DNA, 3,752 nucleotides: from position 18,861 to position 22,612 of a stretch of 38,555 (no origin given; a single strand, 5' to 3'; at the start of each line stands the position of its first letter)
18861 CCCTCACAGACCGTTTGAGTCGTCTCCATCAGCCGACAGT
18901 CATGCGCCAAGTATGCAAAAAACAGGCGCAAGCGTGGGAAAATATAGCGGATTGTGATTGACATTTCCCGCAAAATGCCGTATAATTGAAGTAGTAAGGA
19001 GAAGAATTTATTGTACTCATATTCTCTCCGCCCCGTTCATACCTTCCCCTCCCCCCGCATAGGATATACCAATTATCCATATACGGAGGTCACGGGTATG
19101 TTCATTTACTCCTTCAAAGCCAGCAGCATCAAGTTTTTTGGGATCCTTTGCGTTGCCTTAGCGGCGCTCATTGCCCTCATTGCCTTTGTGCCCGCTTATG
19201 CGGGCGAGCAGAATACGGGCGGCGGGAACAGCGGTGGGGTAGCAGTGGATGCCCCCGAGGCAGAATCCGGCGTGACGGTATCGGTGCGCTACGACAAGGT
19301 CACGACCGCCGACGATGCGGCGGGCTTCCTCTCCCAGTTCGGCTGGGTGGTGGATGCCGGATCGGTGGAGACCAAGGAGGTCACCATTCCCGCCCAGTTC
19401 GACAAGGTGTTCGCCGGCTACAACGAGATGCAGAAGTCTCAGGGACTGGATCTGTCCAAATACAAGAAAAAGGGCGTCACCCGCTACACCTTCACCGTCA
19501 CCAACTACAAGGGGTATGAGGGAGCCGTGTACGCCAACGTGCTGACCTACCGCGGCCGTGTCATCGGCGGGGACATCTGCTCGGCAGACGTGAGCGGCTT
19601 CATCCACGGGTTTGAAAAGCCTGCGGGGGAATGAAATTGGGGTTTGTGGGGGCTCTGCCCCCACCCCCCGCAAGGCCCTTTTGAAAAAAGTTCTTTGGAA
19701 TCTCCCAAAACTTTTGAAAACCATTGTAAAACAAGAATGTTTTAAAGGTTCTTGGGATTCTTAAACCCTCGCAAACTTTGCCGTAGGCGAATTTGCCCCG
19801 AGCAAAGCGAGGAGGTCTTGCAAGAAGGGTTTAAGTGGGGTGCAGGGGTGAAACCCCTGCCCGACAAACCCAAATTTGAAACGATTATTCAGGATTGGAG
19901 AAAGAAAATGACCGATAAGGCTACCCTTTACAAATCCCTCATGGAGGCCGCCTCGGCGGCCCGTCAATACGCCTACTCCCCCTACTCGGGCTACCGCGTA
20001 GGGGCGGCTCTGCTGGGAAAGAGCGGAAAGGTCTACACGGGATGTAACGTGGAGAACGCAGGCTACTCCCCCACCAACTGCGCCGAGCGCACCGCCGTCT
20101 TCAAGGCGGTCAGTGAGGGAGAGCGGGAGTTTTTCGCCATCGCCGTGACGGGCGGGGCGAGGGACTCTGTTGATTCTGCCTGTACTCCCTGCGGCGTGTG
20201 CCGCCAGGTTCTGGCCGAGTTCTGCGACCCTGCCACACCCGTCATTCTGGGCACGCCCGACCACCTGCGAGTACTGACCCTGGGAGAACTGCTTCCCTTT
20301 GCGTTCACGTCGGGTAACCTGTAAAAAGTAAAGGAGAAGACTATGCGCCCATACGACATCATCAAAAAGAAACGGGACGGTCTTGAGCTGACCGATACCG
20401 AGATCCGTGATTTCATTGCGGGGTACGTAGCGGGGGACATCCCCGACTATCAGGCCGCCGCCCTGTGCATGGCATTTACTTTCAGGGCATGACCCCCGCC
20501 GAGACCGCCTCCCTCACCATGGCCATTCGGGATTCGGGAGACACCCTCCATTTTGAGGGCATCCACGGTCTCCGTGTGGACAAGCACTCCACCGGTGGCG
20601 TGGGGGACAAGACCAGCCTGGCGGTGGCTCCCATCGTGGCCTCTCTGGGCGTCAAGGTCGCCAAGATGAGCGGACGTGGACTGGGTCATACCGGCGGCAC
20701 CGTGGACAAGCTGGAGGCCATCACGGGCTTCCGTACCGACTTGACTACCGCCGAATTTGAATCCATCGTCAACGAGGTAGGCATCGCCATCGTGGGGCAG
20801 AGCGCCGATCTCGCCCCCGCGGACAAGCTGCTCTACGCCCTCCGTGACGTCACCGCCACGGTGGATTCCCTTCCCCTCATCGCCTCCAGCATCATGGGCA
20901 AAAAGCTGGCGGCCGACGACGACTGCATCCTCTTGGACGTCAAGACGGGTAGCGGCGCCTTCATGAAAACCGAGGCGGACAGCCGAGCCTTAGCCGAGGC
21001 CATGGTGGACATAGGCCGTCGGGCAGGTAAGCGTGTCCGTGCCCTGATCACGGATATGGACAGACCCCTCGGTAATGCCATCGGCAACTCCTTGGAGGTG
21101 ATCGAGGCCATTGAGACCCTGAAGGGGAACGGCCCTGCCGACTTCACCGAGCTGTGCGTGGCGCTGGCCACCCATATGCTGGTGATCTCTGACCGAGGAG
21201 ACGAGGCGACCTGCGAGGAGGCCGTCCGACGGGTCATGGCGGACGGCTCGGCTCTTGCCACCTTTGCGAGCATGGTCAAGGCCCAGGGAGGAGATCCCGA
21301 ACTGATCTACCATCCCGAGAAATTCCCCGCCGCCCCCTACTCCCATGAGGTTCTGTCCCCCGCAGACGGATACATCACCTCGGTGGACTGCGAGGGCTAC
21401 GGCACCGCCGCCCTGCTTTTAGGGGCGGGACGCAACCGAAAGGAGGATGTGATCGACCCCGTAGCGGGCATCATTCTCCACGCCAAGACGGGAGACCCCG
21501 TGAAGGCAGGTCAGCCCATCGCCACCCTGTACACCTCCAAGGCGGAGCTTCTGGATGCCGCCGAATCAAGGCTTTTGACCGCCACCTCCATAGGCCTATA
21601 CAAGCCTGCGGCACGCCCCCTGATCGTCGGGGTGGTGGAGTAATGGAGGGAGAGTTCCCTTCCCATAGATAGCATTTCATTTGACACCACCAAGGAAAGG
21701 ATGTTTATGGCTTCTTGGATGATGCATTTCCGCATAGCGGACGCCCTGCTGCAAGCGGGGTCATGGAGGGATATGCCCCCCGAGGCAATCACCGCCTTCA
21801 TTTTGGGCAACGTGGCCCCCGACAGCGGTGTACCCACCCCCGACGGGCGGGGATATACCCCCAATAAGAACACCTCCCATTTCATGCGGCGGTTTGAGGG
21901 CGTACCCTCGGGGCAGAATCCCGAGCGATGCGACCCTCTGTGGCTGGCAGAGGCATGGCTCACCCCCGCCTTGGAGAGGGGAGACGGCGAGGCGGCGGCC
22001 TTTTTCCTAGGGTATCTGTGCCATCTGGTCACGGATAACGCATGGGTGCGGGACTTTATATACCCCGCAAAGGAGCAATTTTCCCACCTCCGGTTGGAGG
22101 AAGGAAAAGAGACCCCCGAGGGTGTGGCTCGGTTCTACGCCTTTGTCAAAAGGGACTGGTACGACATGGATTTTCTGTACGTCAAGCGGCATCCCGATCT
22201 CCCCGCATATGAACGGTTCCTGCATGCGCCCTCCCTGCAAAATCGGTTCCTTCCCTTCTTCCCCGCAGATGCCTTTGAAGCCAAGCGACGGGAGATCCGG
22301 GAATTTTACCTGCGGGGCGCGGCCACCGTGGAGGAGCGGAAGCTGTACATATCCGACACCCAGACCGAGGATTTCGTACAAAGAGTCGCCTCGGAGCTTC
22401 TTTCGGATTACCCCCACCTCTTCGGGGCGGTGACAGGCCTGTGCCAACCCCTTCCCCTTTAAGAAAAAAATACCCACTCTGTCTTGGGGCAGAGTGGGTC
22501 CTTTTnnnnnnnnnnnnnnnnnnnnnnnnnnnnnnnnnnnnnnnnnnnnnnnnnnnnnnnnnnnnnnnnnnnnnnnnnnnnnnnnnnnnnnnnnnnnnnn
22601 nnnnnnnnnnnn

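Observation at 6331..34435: A mosaic, hairpin-rich repeat family occupies at least nine intergenic spacers in 38 kb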

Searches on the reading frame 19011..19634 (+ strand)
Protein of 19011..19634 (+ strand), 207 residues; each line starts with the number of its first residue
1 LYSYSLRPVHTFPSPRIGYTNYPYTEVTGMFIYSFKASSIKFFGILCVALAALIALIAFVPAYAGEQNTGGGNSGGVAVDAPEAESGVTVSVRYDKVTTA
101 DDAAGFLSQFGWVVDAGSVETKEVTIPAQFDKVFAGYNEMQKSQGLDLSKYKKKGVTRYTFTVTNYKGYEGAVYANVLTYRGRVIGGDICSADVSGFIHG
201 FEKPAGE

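Call 9: search_protein_families(library=pfam, proteins=[window:19011-19634:+], max_evalue=0.00001)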
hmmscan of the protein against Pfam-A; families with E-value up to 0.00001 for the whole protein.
window:19011-19634:+ (207 aa): 1 family
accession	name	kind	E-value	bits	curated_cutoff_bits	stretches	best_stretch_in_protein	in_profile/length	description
PF16112.10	DUF4830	-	4.3e-33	114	23.5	1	106-189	1-84/84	Domain of unknown function (DUF4830)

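Call 44: find_homologous_proteins(query=window:19011-19634:+, max_evalue=1e-20)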
Query window:19011-19634:+ (207 aa): 2828 proteins with E <= 1e-20 among 3580 candidates; the best 120 are listed.
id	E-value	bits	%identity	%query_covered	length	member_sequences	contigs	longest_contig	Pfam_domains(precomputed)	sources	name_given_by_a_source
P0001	1.7e-110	386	100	86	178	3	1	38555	PF16112.11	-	-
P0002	1.2e-106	373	97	86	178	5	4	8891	PF16112.11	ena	-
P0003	7.1e-104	364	84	96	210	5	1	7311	PF16112.11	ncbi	-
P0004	1.0e-101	357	93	86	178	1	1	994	PF16112.11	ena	-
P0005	2.4e-101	356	94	86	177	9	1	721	PF16112.11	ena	-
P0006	2.5e-100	352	92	86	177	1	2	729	PF16112.11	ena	-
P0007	2.9e-100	352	92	86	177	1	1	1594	PF16112.11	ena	-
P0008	9.7e-100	351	91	86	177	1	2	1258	PF16112.11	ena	-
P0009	5.4e-99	348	92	86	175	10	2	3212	PF16112.11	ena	-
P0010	1.6e-98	347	91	86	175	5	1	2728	PF16112.11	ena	-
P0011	2.4e-98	346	90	86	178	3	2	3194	PF16112.11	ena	-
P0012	2.2e-97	343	88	86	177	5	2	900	PF16112.11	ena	-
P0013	4.0e-97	342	90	86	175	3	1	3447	PF16112.11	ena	-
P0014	8.0e-97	341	90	86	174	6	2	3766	PF16112.11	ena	-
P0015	1.3e-96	340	90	85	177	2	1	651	PF16112.11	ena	-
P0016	1.8e-96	340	90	86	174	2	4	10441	PF16112.11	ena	-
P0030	1.7e-94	333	87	86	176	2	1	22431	PF16112.11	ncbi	-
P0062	6.3e-91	322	85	86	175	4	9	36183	PF16112.11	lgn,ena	-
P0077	2.9e-90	320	85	86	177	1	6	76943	PF16112.11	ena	-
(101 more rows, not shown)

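Call 45: find_encoding_contigs(protein=P0002, flank=6000, max_places=6)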
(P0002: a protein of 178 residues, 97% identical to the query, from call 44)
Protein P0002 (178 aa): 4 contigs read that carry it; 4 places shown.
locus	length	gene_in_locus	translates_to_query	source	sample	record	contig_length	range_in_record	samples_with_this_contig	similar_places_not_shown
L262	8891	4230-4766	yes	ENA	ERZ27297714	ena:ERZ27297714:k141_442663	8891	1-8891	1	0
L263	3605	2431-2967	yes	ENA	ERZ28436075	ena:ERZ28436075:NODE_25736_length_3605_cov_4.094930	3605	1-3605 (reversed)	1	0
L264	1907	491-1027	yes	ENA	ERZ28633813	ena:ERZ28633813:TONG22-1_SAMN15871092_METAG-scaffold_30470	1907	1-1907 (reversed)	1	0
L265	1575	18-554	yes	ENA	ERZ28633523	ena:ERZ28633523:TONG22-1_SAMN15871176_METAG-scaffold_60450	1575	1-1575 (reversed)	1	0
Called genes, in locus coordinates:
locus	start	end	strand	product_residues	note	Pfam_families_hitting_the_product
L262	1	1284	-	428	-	?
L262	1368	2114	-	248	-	PF02463:SMC_N, PF00005:ABC_tran, PF13304:AAA_21 (weak)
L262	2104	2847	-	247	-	PF00528:BPD_transp_1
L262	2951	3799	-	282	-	PF00497:SBP_bac_3, PF12974:Phosphonate-bd (weak)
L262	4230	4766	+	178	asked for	PF16112:DUF4830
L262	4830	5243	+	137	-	PF00383:dCMP_cyt_deam_1, PF08211:dCMP_cyt_deam_2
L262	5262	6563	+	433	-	PF02885:Glycos_trans_3N, PF00591:Glycos_transf_3, PF07831:PYNP_C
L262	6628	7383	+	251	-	PF00882:Zn_dep_PLPC (weak)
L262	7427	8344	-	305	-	PF04204:HTS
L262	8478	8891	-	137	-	?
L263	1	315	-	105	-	?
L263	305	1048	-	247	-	PF00528:BPD_transp_1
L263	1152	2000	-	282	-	PF00497:SBP_bac_3, PF12974:Phosphonate-bd (weak)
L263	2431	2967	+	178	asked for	PF16112:DUF4830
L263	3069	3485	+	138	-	PF00383:dCMP_cyt_deam_1, PF08211:dCMP_cyt_deam_2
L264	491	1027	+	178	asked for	PF16112:DUF4830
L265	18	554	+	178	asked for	PF16112:DUF4830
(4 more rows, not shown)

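Call 46: find_encoding_contigs(protein=P0016, flank=6000, max_places=6)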
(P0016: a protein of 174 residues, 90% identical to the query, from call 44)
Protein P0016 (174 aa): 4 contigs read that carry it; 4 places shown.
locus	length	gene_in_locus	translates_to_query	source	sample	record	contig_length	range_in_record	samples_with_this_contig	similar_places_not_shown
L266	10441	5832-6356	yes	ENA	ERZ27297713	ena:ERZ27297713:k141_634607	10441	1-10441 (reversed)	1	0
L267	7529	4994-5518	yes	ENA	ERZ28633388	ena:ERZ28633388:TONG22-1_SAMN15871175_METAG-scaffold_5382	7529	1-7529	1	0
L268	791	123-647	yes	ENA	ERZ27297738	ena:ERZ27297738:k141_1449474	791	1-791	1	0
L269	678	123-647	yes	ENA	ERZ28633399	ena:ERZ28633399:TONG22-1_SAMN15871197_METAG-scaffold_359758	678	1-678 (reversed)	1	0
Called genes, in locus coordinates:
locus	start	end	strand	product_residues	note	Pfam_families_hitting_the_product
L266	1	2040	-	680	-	?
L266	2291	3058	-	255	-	PF00005:ABC_tran, PF02463:SMC_N (weak), PF13304:AAA_21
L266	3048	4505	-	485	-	PF00528:BPD_transp_1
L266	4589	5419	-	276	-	PF00497:SBP_bac_3, PF12974:Phosphonate-bd (weak)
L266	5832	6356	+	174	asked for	PF16112:DUF4830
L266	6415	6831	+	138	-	PF00383:dCMP_cyt_deam_1, PF08211:dCMP_cyt_deam_2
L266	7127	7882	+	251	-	PF00882:Zn_dep_PLPC (weak)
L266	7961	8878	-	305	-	PF04204:HTS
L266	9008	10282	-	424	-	PF01053:Cys_Met_Meta_PP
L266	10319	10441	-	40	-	?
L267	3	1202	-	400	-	?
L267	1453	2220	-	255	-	PF00005:ABC_tran, PF02463:SMC_N (weak), PF13304:AAA_21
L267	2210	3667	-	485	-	PF00528:BPD_transp_1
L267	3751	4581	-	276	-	PF00497:SBP_bac_3, PF12974:Phosphonate-bd (weak)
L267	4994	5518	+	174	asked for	PF16112:DUF4830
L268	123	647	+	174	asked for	PF16112:DUF4830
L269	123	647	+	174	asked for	PF16112:DUF4830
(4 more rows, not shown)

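Call 49: find_encoding_contigs(protein=P0030, flank=10000, max_places=3)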
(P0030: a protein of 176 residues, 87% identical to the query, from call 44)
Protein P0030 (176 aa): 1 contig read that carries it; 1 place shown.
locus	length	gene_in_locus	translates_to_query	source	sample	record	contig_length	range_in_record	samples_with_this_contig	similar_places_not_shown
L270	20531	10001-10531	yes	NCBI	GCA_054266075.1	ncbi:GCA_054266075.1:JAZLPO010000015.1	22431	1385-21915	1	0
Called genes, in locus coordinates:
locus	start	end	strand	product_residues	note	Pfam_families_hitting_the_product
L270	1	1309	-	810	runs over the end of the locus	PF00343:Phosphorylase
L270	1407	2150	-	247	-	PF00005:ABC_tran, PF02463:SMC_N (weak), PF13304:AAA_21 (weak)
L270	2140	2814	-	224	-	PF00528:BPD_transp_1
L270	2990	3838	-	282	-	PF00497:SBP_bac_3, PF12974:Phosphonate-bd (weak)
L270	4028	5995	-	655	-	PF03747:ADP_ribosyl_GH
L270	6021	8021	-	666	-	PF13290:CHB_HEX_C_1, PF13287:Fn3_assoc, PF08757:CotH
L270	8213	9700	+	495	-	PF18989:DUF5722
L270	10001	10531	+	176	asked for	PF16112:DUF4830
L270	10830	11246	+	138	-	PF00383:dCMP_cyt_deam_1, PF08211:dCMP_cyt_deam_2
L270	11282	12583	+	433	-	PF02885:Glycos_trans_3N, PF00591:Glycos_transf_3, PF07831:PYNP_C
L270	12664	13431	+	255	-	PF00882:Zn_dep_PLPC (weak)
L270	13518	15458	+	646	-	PF13385:Laminin_G_3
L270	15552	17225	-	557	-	PF04542:Sigma70_r2, PF04545:Sigma70_r4 (weak), PF08281:Sigma70_r4_2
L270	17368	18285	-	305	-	PF04204:HTS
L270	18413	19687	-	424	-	PF01053:Cys_Met_Meta_PP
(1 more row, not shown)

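Call 50: find_encoding_contigs(protein=P0077, flank=10000, max_places=6)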
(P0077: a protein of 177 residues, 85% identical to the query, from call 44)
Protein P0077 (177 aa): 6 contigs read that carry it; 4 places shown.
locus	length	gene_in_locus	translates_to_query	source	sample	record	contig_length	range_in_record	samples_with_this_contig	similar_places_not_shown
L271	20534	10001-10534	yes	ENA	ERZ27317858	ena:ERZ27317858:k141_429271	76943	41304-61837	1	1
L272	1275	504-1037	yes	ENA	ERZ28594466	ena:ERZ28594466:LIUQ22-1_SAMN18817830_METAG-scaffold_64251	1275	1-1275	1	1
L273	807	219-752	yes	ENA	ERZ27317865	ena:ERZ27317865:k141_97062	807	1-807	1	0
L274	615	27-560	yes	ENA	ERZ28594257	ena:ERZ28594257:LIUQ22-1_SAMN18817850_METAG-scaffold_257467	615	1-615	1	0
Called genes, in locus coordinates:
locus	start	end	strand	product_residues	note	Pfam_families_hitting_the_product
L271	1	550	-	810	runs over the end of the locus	PF00343:Phosphorylase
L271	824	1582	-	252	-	PF00005:ABC_tran, PF02463:SMC_N (weak), PF13304:AAA_21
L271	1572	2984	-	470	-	PF00528:BPD_transp_1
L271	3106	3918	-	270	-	PF00497:SBP_bac_3, PF12974:Phosphonate-bd (weak)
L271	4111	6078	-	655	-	PF03747:ADP_ribosyl_GH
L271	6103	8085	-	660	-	PF13287:Fn3_assoc, PF13290:CHB_HEX_C_1, PF08757:CotH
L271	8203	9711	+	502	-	PF18989:DUF5722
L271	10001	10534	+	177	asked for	PF16112:DUF4830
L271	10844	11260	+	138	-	PF00383:dCMP_cyt_deam_1, PF08211:dCMP_cyt_deam_2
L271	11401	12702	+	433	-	PF02885:Glycos_trans_3N, PF00591:Glycos_transf_3, PF07831:PYNP_C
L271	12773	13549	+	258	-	PF00882:Zn_dep_PLPC (weak)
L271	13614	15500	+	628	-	PF13385:Laminin_G_3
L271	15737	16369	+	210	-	-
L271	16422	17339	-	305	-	PF04204:HTS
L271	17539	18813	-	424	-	PF01053:Cys_Met_Meta_PP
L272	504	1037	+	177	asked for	PF16112:DUF4830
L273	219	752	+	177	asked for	PF16112:DUF4830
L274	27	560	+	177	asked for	PF16112:DUF4830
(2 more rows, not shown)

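Call 51: find_encoding_contigs(protein=P0062, flank=10000, max_places=9)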
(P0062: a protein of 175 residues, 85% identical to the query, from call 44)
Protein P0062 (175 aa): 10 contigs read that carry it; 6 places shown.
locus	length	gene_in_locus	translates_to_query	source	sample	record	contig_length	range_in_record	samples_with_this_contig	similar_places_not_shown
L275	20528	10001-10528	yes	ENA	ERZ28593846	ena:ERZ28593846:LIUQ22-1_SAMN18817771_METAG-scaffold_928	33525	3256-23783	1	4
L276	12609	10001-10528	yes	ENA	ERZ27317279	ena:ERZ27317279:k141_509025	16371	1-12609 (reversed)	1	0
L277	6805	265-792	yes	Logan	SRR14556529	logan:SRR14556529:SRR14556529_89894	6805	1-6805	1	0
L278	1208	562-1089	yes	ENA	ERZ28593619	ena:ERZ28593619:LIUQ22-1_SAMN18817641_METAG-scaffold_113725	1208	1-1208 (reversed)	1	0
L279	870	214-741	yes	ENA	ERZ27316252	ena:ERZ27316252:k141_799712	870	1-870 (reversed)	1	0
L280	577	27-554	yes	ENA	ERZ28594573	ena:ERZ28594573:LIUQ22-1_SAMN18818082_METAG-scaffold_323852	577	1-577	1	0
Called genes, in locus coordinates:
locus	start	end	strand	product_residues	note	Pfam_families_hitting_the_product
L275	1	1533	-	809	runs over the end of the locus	PF00343:Phosphorylase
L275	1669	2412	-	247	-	PF02463:SMC_N (weak), PF00005:ABC_tran, PF13304:AAA_21 (weak)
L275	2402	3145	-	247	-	PF00528:BPD_transp_1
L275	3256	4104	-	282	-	PF00497:SBP_bac_3, PF12974:Phosphonate-bd (weak)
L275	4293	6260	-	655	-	PF03747:ADP_ribosyl_GH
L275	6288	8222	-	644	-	PF13290:CHB_HEX_C_1, PF13287:Fn3_assoc, PF08757:CotH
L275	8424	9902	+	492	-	PF18989:DUF5722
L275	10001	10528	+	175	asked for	PF16112:DUF4830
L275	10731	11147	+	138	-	PF00383:dCMP_cyt_deam_1, PF08211:dCMP_cyt_deam_2, PF26947:CDL (weak)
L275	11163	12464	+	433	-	PF02885:Glycos_trans_3N, PF00591:Glycos_transf_3, PF07831:PYNP_C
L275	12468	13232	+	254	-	PF00882:Zn_dep_PLPC (weak)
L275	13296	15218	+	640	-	PF00753:Lactamase_B (faint), PF13385:Laminin_G_3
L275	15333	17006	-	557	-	PF04542:Sigma70_r2, PF04545:Sigma70_r4, PF08281:Sigma70_r4_2, PF13412:HTH_24 (faint)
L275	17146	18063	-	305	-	PF04204:HTS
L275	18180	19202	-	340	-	PF06723:MreB_Mbl, PF00012:HSP70, PF14450:FtsA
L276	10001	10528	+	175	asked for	PF16112:DUF4830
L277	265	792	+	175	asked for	PF16112:DUF4830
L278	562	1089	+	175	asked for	PF16112:DUF4830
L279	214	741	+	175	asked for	PF16112:DUF4830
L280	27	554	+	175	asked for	PF16112:DUF4830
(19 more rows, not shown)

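Call 62: find_encoding_contigs(protein=P0009, flank=3000, max_places=6)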
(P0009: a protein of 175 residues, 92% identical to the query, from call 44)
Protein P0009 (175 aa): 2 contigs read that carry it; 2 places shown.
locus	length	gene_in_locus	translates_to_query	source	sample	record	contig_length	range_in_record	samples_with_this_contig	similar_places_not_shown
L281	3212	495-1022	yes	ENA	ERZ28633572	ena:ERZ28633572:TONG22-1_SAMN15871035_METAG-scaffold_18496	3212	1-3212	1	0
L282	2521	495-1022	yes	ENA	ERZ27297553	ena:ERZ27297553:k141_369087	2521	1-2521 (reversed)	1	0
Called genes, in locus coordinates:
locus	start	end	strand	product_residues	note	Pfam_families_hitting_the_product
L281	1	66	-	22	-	?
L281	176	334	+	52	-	-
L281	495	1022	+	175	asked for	PF16112:DUF4830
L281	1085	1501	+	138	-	PF08211:dCMP_cyt_deam_2, PF00383:dCMP_cyt_deam_1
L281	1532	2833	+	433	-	PF02885:Glycos_trans_3N, PF00591:Glycos_transf_3, PF07831:PYNP_C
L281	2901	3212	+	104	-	?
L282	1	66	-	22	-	?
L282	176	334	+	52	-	-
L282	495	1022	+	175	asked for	PF16112:DUF4830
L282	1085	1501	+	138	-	PF08211:dCMP_cyt_deam_2, PF00383:dCMP_cyt_deam_1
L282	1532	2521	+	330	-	?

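Call 63: find_encoding_contigs(protein=P0007, flank=3000, max_places=6)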
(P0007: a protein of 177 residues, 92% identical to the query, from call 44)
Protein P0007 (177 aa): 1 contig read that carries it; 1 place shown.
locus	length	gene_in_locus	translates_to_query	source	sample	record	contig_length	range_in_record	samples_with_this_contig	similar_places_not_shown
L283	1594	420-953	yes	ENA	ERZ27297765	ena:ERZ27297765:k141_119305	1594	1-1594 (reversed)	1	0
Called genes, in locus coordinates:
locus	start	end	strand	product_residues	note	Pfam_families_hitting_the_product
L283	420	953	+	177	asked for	PF16112:DUF4830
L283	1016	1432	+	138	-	PF08211:dCMP_cyt_deam_2, PF00383:dCMP_cyt_deam_1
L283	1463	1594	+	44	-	?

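Call 64: find_encoding_contigs(protein=P0004, flank=3000, max_places=6)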
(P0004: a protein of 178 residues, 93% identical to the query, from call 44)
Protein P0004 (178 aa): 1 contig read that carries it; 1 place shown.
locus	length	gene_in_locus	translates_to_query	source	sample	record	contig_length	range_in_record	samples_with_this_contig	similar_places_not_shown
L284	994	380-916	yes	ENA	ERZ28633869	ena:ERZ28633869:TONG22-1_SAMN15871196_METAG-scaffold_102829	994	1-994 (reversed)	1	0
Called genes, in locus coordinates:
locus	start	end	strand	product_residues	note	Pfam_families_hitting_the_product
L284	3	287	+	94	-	?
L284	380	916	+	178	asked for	PF16112:DUF4830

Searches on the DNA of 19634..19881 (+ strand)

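Call 60: search_dna_similar(query=window:19634-19881:+, collection=plasmids, mode=distant, max_evalue=0.001, max_rows=10)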
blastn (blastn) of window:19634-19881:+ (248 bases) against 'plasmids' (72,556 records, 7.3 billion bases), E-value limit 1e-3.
No match.

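Call 61: search_dna_similar(query=window:19634-19881:+, collection=phages, mode=distant, max_evalue=0.001, max_rows=10)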
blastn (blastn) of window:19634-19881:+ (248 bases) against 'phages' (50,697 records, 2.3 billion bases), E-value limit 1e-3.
No match.

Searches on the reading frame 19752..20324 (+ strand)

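Call 9: search_protein_families(library=pfam, proteins=[window:19752-20324:+], max_evalue=0.00001)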
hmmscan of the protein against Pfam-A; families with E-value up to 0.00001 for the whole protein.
window:19752-20324:+ (190 aa): 2 families
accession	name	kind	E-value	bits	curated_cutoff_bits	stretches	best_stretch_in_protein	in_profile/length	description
PF00383.29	dCMP_cyt_deam_1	-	2.5e-19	69.5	25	1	61-160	5-96/102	Cytidine and deoxycytidylate deaminase zinc-binding region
PF08211.18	dCMP_cyt_deam_2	-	1.5e-09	38.6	25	1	51-124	35-105/130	Cytidine and deoxycytidylate deaminase zinc-binding region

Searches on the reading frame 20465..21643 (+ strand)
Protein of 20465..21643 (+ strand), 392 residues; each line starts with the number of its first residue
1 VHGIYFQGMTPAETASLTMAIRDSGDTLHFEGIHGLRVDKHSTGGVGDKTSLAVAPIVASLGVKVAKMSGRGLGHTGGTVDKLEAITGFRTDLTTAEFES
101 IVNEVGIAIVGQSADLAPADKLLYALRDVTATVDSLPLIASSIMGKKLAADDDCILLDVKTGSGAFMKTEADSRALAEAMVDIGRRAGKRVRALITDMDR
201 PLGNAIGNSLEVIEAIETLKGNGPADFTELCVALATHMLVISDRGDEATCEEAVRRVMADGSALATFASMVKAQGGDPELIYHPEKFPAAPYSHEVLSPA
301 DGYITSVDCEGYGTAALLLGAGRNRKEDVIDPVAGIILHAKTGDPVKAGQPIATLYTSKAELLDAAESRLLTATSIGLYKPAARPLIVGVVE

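Call 9: search_protein_families(library=pfam, proteins=[window:20465-21643:+], max_evalue=0.00001)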
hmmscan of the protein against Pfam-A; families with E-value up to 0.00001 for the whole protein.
window:20465-21643:+ (392 aa): 2 families
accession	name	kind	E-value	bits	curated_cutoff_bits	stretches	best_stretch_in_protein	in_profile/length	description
PF00591.27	Glycos_transf_3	-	5.3e-44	151.2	27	1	38-264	5-253/253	Glycosyl transferase family, a/b domain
PF07831.19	PYNP_C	-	4.4e-22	78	27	1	303-376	1-74/75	Pyrimidine nucleoside phosphorylase C-terminal domain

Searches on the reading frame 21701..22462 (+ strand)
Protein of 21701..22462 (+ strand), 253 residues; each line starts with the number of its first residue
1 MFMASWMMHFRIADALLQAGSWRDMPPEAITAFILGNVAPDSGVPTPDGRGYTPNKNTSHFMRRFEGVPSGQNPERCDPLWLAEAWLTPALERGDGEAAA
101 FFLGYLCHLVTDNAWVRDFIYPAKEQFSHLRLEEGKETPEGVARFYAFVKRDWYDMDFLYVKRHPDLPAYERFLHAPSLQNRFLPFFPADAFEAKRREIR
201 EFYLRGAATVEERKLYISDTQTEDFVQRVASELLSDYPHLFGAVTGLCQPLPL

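Call 9: search_protein_families(library=pfam, proteins=[window:21701-22462:+], max_evalue=0.00001)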
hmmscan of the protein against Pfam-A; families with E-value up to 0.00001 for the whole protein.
window:21701-22462:+ (253 aa): 1 family
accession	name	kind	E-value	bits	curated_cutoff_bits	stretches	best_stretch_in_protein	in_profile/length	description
PF00882.24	Zn_dep_PLPC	-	8.8e-08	32.7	26.8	1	8-124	1-108/167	Zinc dependent phospholipase C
